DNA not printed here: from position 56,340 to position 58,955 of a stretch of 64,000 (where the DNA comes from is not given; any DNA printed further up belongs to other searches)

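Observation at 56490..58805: PD40 beta-propeller fused to a di-haem CXXCH tail inside an all-CAZyme operon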

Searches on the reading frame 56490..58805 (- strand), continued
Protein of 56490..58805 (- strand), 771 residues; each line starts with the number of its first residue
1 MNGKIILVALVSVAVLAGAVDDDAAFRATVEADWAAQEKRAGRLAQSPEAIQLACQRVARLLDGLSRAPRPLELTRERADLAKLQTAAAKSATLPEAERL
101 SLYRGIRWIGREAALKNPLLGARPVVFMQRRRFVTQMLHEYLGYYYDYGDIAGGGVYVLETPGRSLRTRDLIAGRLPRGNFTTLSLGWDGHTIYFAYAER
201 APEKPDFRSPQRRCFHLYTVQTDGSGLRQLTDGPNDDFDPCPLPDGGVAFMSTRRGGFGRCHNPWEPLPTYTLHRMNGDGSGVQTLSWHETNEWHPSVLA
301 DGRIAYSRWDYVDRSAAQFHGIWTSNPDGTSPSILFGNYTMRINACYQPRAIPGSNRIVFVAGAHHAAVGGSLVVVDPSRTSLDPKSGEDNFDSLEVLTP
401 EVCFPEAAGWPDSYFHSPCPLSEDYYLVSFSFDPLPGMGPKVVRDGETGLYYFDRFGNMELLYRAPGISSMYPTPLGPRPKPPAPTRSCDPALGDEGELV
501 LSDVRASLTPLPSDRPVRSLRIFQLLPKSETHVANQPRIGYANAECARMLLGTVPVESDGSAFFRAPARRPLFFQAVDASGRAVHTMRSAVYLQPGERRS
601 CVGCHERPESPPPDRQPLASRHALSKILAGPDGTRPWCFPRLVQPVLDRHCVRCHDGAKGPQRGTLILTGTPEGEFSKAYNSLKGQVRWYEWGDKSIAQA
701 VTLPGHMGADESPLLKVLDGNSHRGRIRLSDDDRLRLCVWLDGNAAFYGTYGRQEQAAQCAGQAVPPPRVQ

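Call 80: find_encoding_contigs(protein=P0038, flank=8000, max_places=1)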
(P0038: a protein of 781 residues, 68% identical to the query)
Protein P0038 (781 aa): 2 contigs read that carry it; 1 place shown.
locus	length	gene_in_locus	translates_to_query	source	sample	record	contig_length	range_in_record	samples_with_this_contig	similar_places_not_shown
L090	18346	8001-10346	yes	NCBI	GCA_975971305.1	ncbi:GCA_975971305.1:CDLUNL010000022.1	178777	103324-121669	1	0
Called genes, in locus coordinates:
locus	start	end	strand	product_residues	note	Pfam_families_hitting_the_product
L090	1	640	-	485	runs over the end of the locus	PF00884:Sulfatase, PF01663:Phosphodiest, PF16347:SGSH_C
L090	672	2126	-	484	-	PF00884:Sulfatase, PF16347:SGSH_C (weak)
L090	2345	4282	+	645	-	-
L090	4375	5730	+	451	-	PF01547:SBP_bac_1, PF13416:SBP_bac_8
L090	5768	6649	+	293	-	PF00528:BPD_transp_1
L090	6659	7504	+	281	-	PF00528:BPD_transp_1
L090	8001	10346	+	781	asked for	PF18582:HZS_alpha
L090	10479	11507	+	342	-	PF00248:Aldo_ket_red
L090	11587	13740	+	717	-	PF22842:Pel9A-like_beta_helix (faint), PF05048:NosD (faint), PF13229:Beta_helix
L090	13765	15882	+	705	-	PF22842:Pel9A-like_beta_helix, PF05048:NosD (faint), PF13229:Beta_helix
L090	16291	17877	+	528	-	PF08668:HDOD, PF00990:GGDEF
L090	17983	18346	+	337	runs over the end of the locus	PF00072:Response_reg (weak), PF13487:HD_5, PF01966:HD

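Call 81: find_encoding_contigs(protein=P0084, flank=8000, max_places=1)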
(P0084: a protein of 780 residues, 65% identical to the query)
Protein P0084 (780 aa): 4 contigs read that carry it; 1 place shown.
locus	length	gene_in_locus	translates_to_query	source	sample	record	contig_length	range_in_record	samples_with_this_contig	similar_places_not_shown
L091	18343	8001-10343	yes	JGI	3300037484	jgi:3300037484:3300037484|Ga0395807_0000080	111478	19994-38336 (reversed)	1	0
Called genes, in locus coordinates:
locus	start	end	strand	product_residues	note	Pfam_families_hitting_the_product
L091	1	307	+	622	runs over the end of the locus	PF10110:GPDPase_memb, PF03009:GDPD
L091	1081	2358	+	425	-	PF13435:Cytochrome_C554 (faint), PF14522:Cytochrome_C7 (faint), PF14537:Cytochrom_c3_2 (faint), PF22113:Mtrc-MtrF_II-IV_dom (faint), PF22678:Cytochrom_c_NrfB-like (faint), PF09699:Paired_CXXCH_1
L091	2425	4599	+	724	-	-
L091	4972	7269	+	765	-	PF14559:TPR_19 (weak), PF13374:TPR_10 (weak), PF13424:TPR_12, PF13428:TPR_14 (weak), PF13432:TPR_16 (weak), PF14559:TPR_19, PF13424:TPR_12 (weak), PF13432:TPR_16, +20 more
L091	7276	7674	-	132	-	PF22636:FlK, PF03061:4HBT (weak)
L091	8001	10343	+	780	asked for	PF18582:HZS_alpha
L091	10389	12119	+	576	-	PF02129:Peptidase_S15, PF08530:PepX_C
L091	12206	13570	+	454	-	PF01408:GFO_IDH_MocA, PF22725:GFO_IDH_MocA_C3 (faint), PF19051:GFO_IDH_MocA_C2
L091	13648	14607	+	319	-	PF01261:AP_endonuc_2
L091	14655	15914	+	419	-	PF01208:URO-D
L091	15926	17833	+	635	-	PF07602:DUF1565 (weak), PF22842:Pel9A-like_beta_helix, PF21258:Glyco_hydro_120_ins, PF13229:Beta_helix (weak)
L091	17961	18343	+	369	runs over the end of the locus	PF01368:DHH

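Call 82: find_encoding_contigs(protein=P0078, flank=8000, max_places=1)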
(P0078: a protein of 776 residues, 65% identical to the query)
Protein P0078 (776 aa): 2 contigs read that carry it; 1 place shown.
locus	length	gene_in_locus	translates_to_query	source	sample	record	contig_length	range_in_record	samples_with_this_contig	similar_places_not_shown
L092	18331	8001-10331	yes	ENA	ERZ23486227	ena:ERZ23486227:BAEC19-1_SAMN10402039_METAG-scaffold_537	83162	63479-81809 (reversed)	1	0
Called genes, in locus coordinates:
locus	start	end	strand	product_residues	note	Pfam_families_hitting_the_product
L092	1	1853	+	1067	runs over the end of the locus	?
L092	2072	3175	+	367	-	PF00005:ABC_tran, PF13304:AAA_21 (faint), PF17912:OB_MalK, PF08402:TOBE_2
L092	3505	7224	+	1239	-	PF12770:CHAT, PF13191:AAA_16 (weak), PF00515:TPR_1 (faint), PF07719:TPR_2 (faint), PF13424:TPR_12 (faint)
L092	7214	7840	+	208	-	-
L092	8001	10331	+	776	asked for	PF18582:HZS_alpha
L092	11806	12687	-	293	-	PF01609:DDE_Tnp_1, PF13751:DDE_Tnp_1_6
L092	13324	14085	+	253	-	-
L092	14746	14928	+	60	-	-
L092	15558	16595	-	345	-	PF03958:Secretin_N, PF00263:Secretin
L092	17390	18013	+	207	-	-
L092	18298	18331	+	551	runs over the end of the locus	PF07596:SBP_bac_10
